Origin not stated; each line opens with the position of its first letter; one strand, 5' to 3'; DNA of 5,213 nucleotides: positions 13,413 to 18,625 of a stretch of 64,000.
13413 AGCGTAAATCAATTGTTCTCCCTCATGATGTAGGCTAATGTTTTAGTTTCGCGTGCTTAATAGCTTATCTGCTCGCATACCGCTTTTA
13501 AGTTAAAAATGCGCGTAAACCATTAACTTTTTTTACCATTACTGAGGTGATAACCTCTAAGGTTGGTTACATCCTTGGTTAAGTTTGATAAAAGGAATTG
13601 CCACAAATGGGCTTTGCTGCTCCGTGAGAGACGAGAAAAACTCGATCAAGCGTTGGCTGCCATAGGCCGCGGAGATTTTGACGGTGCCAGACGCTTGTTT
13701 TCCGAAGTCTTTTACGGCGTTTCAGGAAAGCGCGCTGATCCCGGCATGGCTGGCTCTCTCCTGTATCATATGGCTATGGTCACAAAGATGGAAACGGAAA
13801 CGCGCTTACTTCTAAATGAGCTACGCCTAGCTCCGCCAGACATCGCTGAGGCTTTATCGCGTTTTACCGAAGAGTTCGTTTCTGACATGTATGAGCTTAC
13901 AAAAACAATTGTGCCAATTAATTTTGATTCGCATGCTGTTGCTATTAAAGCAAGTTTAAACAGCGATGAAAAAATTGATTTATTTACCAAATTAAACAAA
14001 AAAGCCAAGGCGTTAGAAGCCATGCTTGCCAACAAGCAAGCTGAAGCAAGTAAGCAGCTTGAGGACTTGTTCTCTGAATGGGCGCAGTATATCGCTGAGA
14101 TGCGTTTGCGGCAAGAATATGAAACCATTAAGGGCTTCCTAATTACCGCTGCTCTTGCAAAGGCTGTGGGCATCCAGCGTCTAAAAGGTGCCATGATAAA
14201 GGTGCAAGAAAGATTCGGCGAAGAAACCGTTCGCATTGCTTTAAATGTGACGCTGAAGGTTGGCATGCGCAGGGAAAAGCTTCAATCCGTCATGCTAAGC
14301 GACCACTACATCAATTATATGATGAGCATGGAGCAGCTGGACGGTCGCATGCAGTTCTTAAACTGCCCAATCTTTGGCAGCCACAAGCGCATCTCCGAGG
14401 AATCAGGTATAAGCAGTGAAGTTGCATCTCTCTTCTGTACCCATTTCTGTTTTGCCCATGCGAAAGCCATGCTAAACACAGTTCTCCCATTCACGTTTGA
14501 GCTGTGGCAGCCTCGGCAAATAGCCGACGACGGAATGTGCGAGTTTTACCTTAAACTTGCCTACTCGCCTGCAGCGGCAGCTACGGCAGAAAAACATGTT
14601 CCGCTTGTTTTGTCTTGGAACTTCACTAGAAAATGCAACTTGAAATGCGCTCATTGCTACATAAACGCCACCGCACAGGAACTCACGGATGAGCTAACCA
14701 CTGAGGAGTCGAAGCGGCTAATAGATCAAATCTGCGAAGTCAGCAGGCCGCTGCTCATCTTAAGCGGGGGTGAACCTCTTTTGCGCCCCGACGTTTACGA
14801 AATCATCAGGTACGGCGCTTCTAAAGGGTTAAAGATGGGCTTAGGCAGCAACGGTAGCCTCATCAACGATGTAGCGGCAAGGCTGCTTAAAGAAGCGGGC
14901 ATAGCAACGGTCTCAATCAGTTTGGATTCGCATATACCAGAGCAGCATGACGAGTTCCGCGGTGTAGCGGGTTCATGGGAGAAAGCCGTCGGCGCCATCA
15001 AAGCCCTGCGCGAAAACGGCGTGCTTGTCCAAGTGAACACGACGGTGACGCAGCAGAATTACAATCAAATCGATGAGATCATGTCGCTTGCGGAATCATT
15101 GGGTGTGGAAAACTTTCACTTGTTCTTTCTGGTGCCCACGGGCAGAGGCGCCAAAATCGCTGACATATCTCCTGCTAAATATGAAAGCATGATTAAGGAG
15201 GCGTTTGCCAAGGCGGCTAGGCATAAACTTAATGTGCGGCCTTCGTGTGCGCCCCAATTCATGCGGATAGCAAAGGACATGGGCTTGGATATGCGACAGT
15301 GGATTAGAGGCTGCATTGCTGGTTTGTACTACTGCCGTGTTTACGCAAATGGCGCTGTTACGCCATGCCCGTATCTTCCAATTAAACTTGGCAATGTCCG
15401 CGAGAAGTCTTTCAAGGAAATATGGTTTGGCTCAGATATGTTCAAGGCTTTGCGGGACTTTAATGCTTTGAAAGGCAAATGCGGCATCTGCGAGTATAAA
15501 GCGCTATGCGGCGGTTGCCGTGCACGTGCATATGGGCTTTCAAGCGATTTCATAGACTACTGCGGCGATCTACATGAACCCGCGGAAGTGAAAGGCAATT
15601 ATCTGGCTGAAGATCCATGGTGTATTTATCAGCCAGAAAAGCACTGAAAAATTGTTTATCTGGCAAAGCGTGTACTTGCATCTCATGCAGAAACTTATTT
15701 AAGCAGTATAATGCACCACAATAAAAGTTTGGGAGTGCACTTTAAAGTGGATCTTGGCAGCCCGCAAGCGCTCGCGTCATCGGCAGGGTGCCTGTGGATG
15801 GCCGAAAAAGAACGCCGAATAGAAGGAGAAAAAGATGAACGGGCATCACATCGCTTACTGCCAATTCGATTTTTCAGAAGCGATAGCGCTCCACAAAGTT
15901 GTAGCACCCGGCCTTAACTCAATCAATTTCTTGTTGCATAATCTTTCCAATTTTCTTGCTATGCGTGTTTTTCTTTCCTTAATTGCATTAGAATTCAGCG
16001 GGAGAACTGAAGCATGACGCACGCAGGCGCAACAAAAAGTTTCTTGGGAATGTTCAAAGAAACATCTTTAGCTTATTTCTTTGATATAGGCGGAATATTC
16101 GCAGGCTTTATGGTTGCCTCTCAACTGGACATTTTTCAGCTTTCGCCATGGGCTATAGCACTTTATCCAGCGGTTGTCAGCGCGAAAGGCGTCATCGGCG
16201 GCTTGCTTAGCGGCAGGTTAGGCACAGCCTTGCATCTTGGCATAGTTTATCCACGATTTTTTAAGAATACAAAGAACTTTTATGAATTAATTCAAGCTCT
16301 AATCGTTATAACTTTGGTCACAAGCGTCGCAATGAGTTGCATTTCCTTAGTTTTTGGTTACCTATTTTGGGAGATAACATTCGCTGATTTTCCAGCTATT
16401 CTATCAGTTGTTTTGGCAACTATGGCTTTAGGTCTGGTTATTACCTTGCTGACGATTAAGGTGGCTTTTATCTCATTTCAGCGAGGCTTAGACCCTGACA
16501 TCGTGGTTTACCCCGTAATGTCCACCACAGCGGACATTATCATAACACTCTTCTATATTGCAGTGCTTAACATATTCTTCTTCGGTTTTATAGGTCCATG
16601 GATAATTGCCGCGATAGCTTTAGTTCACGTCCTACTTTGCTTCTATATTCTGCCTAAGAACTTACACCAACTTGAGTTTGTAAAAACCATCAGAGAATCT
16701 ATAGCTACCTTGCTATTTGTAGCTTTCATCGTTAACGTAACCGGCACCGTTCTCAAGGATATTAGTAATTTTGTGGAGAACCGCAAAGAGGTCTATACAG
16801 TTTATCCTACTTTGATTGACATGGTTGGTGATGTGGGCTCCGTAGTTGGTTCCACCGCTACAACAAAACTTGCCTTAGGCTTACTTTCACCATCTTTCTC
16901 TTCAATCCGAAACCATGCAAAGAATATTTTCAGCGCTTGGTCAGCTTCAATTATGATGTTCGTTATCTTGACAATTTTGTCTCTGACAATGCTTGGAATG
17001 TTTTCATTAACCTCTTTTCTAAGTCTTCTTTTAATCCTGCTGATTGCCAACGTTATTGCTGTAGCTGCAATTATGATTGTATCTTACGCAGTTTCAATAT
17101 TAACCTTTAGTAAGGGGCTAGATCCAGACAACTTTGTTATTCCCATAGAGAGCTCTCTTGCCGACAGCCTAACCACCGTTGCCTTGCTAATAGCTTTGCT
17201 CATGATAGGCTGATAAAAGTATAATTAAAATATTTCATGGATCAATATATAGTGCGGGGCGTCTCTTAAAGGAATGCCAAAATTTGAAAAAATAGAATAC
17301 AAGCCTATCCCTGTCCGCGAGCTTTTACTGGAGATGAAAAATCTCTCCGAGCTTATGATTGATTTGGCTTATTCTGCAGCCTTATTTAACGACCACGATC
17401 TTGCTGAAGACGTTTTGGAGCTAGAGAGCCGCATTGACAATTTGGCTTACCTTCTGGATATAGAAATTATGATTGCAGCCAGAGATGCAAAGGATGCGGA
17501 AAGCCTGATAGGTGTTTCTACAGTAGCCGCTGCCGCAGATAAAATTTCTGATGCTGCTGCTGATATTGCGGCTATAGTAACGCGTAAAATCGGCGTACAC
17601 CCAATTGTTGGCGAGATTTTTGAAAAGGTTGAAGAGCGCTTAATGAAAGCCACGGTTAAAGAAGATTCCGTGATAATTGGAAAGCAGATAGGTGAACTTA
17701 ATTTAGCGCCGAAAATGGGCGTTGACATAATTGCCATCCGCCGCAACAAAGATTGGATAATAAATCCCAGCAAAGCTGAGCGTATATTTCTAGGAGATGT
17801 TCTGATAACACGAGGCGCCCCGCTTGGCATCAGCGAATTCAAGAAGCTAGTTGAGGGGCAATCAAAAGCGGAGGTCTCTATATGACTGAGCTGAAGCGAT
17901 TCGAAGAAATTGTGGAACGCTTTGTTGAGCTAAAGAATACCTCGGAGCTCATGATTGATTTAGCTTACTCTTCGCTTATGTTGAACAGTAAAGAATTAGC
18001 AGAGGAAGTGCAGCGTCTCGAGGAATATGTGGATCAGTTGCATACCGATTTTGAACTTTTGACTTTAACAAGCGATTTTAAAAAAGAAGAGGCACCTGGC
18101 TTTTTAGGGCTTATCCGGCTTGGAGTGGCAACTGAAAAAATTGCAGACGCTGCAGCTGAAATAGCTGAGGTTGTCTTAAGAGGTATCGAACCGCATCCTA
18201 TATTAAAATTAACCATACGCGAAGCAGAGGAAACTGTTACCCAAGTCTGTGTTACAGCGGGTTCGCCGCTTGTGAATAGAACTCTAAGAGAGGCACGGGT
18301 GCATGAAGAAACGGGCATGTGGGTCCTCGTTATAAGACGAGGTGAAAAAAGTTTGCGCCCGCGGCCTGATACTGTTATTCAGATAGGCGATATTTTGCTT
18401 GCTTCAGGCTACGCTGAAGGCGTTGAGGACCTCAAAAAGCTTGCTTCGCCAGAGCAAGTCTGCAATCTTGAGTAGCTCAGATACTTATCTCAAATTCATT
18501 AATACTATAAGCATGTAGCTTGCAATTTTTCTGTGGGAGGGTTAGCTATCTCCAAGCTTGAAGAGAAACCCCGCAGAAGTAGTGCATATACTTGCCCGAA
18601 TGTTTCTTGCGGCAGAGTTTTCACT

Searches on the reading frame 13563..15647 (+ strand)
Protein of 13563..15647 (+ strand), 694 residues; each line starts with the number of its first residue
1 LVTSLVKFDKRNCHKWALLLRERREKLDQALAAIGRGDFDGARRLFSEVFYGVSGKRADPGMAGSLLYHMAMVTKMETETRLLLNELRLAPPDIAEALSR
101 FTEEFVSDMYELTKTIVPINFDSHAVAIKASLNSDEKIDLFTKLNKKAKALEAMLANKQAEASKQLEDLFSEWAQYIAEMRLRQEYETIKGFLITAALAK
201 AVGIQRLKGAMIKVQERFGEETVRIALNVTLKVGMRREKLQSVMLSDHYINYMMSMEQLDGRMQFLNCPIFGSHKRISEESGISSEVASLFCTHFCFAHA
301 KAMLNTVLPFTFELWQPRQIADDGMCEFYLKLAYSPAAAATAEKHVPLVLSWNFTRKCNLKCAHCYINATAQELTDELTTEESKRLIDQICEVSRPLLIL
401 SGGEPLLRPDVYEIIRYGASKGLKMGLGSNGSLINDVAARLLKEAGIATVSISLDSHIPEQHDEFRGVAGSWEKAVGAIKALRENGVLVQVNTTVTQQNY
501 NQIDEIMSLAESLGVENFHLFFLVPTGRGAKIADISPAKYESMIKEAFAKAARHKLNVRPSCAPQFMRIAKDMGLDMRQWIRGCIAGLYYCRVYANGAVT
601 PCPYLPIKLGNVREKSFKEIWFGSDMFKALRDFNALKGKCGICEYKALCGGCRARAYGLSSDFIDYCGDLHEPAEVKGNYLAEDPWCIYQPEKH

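Call 23: search_protein_families(library=pfam, proteins=[window:13563-15647:+], max_evalue=0.00001)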
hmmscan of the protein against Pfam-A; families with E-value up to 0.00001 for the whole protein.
window:13563-15647:+ (694 aa): 3 families
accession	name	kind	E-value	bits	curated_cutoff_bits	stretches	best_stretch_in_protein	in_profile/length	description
PF04055.27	Radical_SAM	-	3.3e-26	92.9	29.5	1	353-509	2-165/166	Radical SAM superfamily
PF13186.11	SPASM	-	3.1e-10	40.6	21.5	1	584-643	1-66/67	Iron-sulfur cluster-binding domain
PF13353.11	Fer4_12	-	1.1e-06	29.4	22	1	354-457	11-120/137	4Fe-4S single cluster domain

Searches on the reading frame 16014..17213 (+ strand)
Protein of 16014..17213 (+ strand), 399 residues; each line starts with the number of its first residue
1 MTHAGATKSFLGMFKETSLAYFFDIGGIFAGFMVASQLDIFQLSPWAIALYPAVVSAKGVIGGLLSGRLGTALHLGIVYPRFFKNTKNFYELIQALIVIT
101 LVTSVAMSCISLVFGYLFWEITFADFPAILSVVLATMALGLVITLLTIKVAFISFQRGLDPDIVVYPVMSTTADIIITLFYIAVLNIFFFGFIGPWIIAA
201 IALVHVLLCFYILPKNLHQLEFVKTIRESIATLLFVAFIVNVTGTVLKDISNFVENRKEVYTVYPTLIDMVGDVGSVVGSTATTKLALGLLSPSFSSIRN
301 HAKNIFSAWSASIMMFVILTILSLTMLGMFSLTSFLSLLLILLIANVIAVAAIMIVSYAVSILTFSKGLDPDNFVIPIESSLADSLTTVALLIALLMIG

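Call 23: search_protein_families(library=pfam, proteins=[window:16014-17213:+], max_evalue=0.00001)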
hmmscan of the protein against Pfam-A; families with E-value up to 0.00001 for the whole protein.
window:16014-17213:+ (399 aa): 1 family
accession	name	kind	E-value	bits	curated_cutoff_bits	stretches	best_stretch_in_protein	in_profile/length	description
PF01769.21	MgtE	-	1.2e-22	80.9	27.6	2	265-393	2-124/125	Divalent cation transporter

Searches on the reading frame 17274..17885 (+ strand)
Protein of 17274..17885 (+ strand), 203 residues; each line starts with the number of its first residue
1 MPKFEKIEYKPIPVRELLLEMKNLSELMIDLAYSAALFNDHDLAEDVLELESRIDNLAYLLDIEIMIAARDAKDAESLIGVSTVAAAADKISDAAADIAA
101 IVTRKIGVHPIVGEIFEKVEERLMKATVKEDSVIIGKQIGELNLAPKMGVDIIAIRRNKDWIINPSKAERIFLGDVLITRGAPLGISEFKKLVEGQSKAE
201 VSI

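Call 23: search_protein_families(library=pfam, proteins=[window:17274-17885:+], max_evalue=0.00001)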
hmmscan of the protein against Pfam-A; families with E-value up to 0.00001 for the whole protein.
window:17274-17885:+ (203 aa): 2 families
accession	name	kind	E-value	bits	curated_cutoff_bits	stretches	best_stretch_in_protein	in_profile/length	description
PF02080.26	TrkA_C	-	8.8e-12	45.2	27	1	124-192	2-69/71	TrkA-C domain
PF01895.24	PhoU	-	7.5e-09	36.3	23.5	1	18-102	1-89/89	PhoU domain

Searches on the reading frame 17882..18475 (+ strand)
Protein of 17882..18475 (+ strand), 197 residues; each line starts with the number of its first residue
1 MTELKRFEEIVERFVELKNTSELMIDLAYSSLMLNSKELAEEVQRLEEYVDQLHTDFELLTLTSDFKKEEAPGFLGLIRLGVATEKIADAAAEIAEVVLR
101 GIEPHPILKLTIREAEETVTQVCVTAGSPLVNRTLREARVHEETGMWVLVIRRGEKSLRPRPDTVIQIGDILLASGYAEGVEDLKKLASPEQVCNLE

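Call 23: search_protein_families(library=pfam, proteins=[window:17882-18475:+], max_evalue=0.00001)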
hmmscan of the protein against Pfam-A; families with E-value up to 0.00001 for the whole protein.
window:17882-18475:+ (197 aa): 2 families
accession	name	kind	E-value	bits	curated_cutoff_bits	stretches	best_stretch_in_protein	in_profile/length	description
PF02080.26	TrkA_C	-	6.3e-15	55.3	27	1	120-187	2-69/71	TrkA-C domain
PF01895.24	PhoU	-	3.3e-10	40.6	23.5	1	16-98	3-89/89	PhoU domain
